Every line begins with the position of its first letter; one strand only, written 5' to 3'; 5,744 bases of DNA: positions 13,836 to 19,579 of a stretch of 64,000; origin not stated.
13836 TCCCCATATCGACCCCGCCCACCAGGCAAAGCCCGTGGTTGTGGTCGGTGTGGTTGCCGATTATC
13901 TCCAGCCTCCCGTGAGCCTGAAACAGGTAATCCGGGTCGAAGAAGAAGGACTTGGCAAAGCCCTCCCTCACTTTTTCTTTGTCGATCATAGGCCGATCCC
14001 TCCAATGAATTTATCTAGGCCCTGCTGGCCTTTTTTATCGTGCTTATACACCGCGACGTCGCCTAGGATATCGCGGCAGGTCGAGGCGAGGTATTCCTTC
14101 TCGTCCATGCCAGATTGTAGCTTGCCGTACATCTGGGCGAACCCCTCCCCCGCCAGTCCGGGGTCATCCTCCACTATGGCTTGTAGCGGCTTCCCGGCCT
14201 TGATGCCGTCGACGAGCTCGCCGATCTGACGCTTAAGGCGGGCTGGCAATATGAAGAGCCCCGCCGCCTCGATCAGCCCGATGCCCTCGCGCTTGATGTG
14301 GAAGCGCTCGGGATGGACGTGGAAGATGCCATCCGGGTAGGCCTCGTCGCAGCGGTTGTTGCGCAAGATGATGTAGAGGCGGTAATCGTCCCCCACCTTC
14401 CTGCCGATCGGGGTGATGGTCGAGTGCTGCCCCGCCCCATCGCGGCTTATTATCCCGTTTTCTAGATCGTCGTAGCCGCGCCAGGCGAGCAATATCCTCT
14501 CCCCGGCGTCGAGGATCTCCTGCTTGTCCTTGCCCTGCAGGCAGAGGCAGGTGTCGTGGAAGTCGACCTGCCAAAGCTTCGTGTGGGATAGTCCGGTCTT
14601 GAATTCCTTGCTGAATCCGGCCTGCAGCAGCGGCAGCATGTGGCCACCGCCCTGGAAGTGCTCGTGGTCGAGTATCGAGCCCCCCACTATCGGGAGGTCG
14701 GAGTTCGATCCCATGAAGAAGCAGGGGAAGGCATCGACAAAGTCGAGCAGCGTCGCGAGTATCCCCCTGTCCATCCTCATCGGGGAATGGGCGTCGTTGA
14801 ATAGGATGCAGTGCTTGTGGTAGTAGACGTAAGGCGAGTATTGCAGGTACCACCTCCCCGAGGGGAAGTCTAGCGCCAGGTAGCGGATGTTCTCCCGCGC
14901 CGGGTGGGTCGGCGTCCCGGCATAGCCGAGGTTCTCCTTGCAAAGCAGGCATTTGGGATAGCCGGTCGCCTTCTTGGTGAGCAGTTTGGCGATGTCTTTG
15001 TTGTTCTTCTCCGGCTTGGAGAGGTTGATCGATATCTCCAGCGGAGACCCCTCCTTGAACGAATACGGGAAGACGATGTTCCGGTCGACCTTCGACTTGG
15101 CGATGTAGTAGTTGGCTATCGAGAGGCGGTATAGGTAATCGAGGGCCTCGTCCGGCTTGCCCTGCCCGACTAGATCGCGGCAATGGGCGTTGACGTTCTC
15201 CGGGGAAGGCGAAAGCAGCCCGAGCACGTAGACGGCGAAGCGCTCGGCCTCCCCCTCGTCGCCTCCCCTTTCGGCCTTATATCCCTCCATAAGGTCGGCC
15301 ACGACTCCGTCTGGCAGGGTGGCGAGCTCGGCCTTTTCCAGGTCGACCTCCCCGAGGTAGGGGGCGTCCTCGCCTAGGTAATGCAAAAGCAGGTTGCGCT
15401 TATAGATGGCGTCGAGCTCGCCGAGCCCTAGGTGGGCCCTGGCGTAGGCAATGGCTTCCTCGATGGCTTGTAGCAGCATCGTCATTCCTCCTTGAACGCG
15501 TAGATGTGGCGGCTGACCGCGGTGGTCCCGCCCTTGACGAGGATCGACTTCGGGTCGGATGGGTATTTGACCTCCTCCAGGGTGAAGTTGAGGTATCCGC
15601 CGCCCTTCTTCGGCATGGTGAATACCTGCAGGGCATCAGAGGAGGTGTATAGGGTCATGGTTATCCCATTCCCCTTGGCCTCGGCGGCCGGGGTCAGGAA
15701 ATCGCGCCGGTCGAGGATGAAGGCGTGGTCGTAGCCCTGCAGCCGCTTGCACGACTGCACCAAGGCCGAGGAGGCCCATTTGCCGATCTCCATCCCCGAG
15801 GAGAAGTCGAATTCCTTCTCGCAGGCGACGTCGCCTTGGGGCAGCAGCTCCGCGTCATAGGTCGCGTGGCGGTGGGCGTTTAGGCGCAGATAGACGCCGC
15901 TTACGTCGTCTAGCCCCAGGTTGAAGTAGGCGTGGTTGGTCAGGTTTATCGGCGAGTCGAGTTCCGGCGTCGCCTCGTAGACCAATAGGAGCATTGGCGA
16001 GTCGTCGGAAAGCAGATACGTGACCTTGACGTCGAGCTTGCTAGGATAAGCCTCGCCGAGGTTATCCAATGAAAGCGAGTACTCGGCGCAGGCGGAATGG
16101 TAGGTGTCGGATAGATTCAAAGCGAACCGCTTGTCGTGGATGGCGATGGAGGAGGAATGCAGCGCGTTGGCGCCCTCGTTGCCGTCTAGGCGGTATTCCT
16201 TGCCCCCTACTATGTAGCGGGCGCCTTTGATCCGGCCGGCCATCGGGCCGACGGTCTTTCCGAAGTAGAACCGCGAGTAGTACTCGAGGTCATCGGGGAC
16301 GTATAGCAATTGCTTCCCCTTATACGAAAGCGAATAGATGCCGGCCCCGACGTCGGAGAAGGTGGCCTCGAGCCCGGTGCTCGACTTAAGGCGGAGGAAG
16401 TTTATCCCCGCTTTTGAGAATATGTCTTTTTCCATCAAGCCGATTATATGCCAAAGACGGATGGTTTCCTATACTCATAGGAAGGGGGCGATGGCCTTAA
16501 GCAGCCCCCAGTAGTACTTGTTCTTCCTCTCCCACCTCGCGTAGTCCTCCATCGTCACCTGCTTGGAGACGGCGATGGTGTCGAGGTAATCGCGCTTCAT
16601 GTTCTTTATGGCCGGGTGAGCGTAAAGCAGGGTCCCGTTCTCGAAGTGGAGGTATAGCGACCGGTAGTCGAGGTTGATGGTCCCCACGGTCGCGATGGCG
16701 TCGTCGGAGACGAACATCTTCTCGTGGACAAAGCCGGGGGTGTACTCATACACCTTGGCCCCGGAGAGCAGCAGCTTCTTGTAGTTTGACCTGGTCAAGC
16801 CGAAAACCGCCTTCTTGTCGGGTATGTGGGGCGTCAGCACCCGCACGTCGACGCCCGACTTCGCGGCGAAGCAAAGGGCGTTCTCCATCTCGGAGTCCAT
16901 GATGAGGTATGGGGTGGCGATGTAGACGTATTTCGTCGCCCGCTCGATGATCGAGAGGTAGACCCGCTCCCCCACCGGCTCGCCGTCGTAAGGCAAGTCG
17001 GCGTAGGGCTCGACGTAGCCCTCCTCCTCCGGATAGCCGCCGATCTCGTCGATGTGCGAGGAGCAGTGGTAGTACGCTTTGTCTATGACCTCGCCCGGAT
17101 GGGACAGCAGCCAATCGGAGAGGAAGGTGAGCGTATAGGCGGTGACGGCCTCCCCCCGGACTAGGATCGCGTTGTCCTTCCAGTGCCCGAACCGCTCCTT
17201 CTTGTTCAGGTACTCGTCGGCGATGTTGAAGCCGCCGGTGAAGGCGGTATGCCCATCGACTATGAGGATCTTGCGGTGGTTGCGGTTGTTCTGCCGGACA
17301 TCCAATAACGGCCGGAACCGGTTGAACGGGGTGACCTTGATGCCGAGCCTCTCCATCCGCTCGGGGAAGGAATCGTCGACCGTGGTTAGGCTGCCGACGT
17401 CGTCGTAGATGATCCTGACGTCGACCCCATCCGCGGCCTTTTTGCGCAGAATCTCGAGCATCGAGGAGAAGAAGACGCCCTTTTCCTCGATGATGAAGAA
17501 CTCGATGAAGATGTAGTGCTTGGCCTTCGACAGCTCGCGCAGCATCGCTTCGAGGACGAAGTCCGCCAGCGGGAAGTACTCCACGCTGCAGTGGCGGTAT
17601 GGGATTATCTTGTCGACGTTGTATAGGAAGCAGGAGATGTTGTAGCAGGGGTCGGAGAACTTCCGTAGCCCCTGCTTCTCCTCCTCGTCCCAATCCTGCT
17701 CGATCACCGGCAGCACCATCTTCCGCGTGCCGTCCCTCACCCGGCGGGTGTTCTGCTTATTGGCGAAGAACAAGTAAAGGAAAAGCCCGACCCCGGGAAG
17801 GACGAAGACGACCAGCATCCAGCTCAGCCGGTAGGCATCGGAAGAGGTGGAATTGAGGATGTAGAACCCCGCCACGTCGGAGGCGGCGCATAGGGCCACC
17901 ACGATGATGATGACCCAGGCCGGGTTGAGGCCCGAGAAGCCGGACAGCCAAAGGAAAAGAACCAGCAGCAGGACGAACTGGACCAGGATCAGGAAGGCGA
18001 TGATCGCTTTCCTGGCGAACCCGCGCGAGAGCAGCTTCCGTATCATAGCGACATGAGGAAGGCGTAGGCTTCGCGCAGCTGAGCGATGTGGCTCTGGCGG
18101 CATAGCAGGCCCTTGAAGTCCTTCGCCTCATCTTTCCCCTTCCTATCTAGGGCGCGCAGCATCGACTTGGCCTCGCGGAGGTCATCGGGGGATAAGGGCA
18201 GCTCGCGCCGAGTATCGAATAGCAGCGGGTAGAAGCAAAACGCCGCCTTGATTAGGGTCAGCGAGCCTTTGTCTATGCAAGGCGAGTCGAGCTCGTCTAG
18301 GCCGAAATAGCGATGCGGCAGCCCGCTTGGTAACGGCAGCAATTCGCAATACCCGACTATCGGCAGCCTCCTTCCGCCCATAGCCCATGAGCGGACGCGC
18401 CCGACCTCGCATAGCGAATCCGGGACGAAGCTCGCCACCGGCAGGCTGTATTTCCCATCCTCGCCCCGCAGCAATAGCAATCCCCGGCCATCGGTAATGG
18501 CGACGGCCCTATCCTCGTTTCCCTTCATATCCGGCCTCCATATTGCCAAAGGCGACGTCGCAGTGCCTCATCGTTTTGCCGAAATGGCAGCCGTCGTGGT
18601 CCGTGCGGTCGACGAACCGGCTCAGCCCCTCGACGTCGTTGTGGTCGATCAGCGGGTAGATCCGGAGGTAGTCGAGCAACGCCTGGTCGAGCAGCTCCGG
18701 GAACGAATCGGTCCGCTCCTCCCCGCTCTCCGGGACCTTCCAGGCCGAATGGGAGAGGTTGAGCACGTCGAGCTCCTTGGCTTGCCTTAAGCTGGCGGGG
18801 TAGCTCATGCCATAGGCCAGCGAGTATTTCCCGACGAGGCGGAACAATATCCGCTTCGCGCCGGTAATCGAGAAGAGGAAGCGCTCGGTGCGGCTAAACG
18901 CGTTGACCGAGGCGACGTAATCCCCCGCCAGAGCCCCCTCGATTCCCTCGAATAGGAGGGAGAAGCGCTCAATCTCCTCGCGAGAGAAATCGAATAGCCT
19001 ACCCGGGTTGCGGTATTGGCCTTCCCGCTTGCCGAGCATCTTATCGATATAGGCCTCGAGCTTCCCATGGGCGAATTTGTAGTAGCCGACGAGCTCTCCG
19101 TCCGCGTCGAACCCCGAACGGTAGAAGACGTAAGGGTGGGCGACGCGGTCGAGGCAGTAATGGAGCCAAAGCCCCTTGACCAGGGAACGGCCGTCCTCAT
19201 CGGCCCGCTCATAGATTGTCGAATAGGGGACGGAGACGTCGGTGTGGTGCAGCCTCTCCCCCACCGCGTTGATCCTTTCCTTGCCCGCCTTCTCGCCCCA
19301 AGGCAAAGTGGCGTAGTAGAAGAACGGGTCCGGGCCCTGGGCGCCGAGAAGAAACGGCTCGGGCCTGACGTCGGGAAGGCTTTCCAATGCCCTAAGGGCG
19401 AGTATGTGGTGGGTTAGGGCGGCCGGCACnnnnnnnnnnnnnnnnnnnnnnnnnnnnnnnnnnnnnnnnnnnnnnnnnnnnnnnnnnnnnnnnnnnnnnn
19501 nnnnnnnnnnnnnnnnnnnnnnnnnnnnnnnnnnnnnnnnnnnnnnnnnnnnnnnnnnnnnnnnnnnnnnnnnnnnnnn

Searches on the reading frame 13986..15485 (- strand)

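Call 101: search_protein_families(library=pfam, proteins=[window:13986-15485:-], max_evalue=0.0001)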
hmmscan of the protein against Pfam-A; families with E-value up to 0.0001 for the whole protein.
window:13986-15485:- (499 aa): 2 families
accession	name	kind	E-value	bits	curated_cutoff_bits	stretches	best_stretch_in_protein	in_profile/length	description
PF01087.27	GalP_UDP_transf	-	5.9e-16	59.9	22.1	1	89-235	55-184/184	Galactose-1-phosphate uridyl transferase, N-terminal domain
PF02744.22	GalP_UDP_tr_C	-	9.9e-05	22.6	29.2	0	313-423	52-147/165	Galactose-1-phosphate uridyl transferase, C-terminal domain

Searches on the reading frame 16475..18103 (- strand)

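Call 67: search_protein_families(library=pfam, proteins=[window:16475-18103:-], max_evalue=0.001)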
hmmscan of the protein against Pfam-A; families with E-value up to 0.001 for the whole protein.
window:16475-18103:- (542 aa): 3 families
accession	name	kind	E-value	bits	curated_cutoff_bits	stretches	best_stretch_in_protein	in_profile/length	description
PF13091.12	PLDc_2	-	7.3e-40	136.3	27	2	383-504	2-126/132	PLD-like domain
PF00614.28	PLDc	-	2e-17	62.7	21.9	2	272-298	2-28/28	Phospholipase D Active site motif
PF13396.11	PLDc_N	-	3.3e-07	30.6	23.3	1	80-113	8-40/42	Phospholipase_D-nuclease N-terminal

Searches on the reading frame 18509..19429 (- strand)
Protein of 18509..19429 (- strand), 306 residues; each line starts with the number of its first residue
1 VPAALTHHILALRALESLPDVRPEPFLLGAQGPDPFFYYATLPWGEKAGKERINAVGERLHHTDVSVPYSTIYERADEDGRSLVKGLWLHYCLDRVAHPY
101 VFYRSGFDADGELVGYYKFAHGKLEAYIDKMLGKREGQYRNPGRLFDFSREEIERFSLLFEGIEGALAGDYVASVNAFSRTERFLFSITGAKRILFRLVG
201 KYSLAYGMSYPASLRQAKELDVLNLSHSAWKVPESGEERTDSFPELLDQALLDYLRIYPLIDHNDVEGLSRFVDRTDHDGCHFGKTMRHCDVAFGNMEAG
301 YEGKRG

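Call 67: search_protein_families(library=pfam, proteins=[window:18509-19429:-], max_evalue=0.001)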
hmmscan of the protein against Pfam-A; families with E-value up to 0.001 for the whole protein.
window:18509-19429:- (306 aa): 1 family
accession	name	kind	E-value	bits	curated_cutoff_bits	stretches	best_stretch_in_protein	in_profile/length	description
PF00882.24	Zn_dep_PLPC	-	3e-05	24.5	26.8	1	6-142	1-133/167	Zinc dependent phospholipase C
